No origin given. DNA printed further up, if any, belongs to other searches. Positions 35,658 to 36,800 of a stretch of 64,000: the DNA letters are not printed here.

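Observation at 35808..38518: Three tandem FolD paralogues with a gradient of active-site divergence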

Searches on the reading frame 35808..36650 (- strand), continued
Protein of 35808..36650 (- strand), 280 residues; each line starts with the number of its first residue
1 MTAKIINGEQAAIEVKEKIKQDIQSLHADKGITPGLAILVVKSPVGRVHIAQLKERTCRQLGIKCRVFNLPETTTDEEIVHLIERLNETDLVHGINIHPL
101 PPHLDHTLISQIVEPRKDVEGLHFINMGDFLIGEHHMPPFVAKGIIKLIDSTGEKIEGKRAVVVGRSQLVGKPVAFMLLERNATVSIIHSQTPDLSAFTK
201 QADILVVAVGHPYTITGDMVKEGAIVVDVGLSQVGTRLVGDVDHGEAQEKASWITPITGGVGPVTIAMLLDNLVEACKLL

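Call 38: find_encoding_contigs(protein=P0034, flank=8000, max_places=1)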
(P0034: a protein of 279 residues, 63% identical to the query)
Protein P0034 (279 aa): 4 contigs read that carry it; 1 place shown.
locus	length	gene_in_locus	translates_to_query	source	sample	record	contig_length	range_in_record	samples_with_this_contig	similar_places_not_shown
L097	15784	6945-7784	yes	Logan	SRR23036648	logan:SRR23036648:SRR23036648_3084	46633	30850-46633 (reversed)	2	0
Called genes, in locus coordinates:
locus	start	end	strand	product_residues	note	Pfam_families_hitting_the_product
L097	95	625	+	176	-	PF12685:SpoIIIAH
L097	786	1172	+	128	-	PF03780:Asp23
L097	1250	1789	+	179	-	PF03780:Asp23 (faint)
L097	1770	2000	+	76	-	PF10031:DUF2273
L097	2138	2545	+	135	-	PF01029:NusB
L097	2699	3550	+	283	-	PF00175:NAD_binding_1 (weak), PF10418:DHODB_Fe-S_bind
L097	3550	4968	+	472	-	PF14691:Fer4_20, PF01262:AlaDh_PNT_C (faint), PF13241:NAD_binding_7 (faint), PF01134:GIDA (weak), PF07992:Pyr_redox_2, PF12831:FAD_oxidored (weak), PF13450:NAD_binding_8 (weak), PF00070:Pyr_redox (weak), +2 more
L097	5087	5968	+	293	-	PF00763:THF_DHG_CYH, PF02882:THF_DHG_CYH_C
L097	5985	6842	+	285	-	PF00763:THF_DHG_CYH, PF02882:THF_DHG_CYH_C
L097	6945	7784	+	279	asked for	PF00763:THF_DHG_CYH, PF02882:THF_DHG_CYH_C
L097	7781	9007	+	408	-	PF13742:tRNA_anti_2, PF01336:tRNA_anti-codon, PF02601:Exonuc_VII_L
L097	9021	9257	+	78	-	PF02609:Exonuc_VII_S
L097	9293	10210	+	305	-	PF00348:polyprenyl_synt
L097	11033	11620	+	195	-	PF01595:CNNM (weak)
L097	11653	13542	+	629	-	PF13292:DXP_synthase_N, PF00456:Transketolase_N (faint), PF02779:Transket_pyr, PF02780:Transketolase_C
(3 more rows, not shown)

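Call 44: list_cluster_members(proteins=[L093:13889-14479:+, L089:3433-4044:+, L092:13889-14479:+, L090:2568-3203:+, L096:11990-12568:+, L093:2089-2310:+, L089:5732-5971:+])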
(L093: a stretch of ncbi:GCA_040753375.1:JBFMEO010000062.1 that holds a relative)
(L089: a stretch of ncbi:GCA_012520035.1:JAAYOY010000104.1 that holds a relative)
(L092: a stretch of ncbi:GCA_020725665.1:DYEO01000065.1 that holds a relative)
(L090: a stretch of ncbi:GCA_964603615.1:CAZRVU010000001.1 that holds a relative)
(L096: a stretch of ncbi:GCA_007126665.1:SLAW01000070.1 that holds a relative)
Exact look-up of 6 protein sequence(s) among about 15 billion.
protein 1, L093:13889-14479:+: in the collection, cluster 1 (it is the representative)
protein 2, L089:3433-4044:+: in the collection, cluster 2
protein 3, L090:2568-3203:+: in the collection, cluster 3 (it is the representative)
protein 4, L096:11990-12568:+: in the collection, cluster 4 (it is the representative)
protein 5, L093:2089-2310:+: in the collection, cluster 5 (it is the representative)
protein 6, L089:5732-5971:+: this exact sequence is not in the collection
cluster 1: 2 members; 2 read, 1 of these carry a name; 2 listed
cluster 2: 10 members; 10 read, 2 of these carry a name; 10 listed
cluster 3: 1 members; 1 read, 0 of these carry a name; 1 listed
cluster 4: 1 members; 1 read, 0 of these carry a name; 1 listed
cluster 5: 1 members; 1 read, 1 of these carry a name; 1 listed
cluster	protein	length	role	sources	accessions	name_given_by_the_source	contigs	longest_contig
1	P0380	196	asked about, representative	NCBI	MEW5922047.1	MAG: hypothetical protein AB1796_14100 [Bacillota bacterium]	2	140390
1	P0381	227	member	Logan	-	-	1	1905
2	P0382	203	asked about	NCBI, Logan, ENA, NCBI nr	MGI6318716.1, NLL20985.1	MAG: stage III sporulation protein AG [Firmicutes bacterium] | stage III sporulation protein AG [Bacillota bacterium]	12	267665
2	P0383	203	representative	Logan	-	-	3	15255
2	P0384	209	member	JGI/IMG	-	stage III sporulation protein AG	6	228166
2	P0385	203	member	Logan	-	-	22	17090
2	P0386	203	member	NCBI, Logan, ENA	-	-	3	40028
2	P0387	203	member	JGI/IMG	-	-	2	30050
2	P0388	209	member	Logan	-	-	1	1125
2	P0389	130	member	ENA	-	-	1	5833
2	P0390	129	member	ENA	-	-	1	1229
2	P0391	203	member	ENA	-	-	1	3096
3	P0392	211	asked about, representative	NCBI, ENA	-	-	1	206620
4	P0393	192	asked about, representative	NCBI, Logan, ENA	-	-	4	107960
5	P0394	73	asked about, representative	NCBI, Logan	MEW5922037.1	MAG: DUF2273 domain-containing protein [Bacillota bacterium]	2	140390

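Call 48: predict_structure(alignment_id=A2)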
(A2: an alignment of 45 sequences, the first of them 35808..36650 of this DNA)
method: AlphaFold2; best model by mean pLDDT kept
length: 280 residues; sequences in the alignment: 45
mean_pLDDT: 93.4   pTM: 0.91
mean pLDDT of the five models: 93.4, 91.8, 91.0, 90.8, 89.9
residues with pLDDT >= 90: 232; 70-90: 45; 50-70: 3; < 50: 0
segments of 3 or more residues with pLDDT < 50: none
pLDDT, mean of each block of 10 residues (from residue 1): 89 96 96 97 78 94 97 96 98 95 92 96 93 89 97 97 91 96 96 94 96 94 96 82 93 91 95 93
secondary structure, 60 per line:
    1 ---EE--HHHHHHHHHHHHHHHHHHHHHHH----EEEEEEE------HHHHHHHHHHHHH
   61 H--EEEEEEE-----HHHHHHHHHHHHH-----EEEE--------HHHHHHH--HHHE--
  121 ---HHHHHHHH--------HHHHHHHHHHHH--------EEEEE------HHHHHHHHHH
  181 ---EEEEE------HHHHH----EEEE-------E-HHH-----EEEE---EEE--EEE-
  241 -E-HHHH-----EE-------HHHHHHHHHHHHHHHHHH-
elements in order: H8-30 E35-41 H48-61 E64-70 H76-88 E94-97 H106-112 H124-131 H140-151 E160-164 H171-180 E184-188 H195-199 E204-207 E225-228 E232-234 E237-239 H244-247 H262-279

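Call 52: fold_search(model_id=the predicted structure, library=pdb)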
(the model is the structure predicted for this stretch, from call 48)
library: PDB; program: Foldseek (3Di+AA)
matches with E <= 10: 1786; with E <= 0.001: 151
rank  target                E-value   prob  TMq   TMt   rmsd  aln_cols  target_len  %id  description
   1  3l07_A                7.3e-32  1.00  0.91  0.91   2.1       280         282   41  Methylenetetrahydrofolate dehydrogenase/methenyltetrahydrofolate cyclohydrolase, putative bifunctional protein folD fr (released 2009-12-22)
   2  3l07_B                8.2e-32  1.00  0.91  0.89   2.4       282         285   40  Methylenetetrahydrofolate dehydrogenase/methenyltetrahydrofolate cyclohydrolase, putative bifunctional protein folD fr (released 2009-12-22)
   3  3p2o_A                2.2e-31  1.00  0.93  0.92   1.9       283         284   42  Crystal Structure of FolD Bifunctional Protein from Campylobacter jejuni (released 2010-10-13)
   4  4b4u_A                5.1e-31  1.00  0.92  0.92   2.0       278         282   37  Crystal structure of Acinetobacter baumannii N5, N10- methylenetetrahydrofolate dehydrogenase-cyclohydrolase (FolD) co (released 2012-08-22)
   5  9ise_C                6.7e-31  1.00  0.93  0.90   2.1       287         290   39  Human MTHFD1 in complex with LY374571 (released 2025-01-01)
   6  9iuo_A                8.9e-31  1.00  0.93  0.91   2.0       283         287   40  Human MTHFD1 in complex with compound 16d (released 2025-01-01)
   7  6deb_A                1.4e-30  1.00  0.92  0.91   2.0       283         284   42  Crystal Structure of Bifunctional Enzyme FolD-Methylenetetrahydrofolate Dehydrogenase/Cyclohydrolase in the Complex wi (released 2018-05-23)
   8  1a4i_A                1.7e-30  1.00  0.92  0.91   2.0       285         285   39  HUMAN TETRAHYDROFOLATE DEHYDROGENASE / CYCLOHYDROLASE (released 1999-02-09)
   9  4b4u_B                1.8e-30  1.00  0.92  0.90   2.1       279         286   37  Crystal structure of Acinetobacter baumannii N5, N10- methylenetetrahydrofolate dehydrogenase-cyclohydrolase (FolD) co (released 2012-08-22)
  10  3p2o_B                2.0e-30  1.00  0.93  0.92   1.8       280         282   42  Crystal Structure of FolD Bifunctional Protein from Campylobacter jejuni (released 2010-10-13)
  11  4a26_B                2.1e-30  1.00  0.93  0.90   1.9       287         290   40  The crystal structure of Leishmania major N5,N10- methylenetetrahydrofolate dehydrogenase/cyclohydrolase (released 2011-10-26)
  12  5o22_D                2.9e-30  1.00  0.84  0.86   2.8       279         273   38  E. coli FolD in complex with carolacton (released 2018-02-28)
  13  9isl_C                4.1e-30  1.00  0.93  0.89   2.1       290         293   39  Human MTHFD1 in complex with compound 16e (released 2025-01-01)
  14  5o22_B                4.4e-30  1.00  0.88  0.88   2.6       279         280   38  E. coli FolD in complex with carolacton (released 2018-02-28)
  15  5o22_C                4.9e-30  1.00  0.87  0.86   2.8       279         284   38  E. coli FolD in complex with carolacton (released 2018-02-28)
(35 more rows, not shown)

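Call 78: search_protein_representatives(alignment_id=A2)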
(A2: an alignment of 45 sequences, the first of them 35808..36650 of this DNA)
Query: 45 sequences, 280 profile positions. Proteins with E-value up to 0.001 (for the whole library): 28814; up to 1e-10: 17375; up to 1e-30: 6482. The best 150 are listed.
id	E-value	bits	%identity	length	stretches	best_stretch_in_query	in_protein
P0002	8.6e-149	510.9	-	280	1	1-280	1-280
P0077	2.6e-99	348.6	-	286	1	1-279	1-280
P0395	6.2e-93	327.7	-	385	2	4-256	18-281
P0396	2.0e-87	309.6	-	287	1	1-279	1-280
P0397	1.3e-86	306.9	-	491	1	1-279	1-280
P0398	5.8e-86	304.8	-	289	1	1-279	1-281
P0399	1.1e-85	303.9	-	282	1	1-278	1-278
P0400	2.4e-85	302.8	-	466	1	3-276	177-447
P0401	2.7e-85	302.6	-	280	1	4-278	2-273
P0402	2.9e-85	302.5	-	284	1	2-279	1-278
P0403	6.1e-85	301.4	-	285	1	3-277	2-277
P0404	8.6e-85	301.0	-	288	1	1-278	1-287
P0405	1.4e-84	300.3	-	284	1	4-279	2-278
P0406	1.5e-84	300.2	-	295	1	1-279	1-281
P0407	7.6e-84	297.9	-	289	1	1-279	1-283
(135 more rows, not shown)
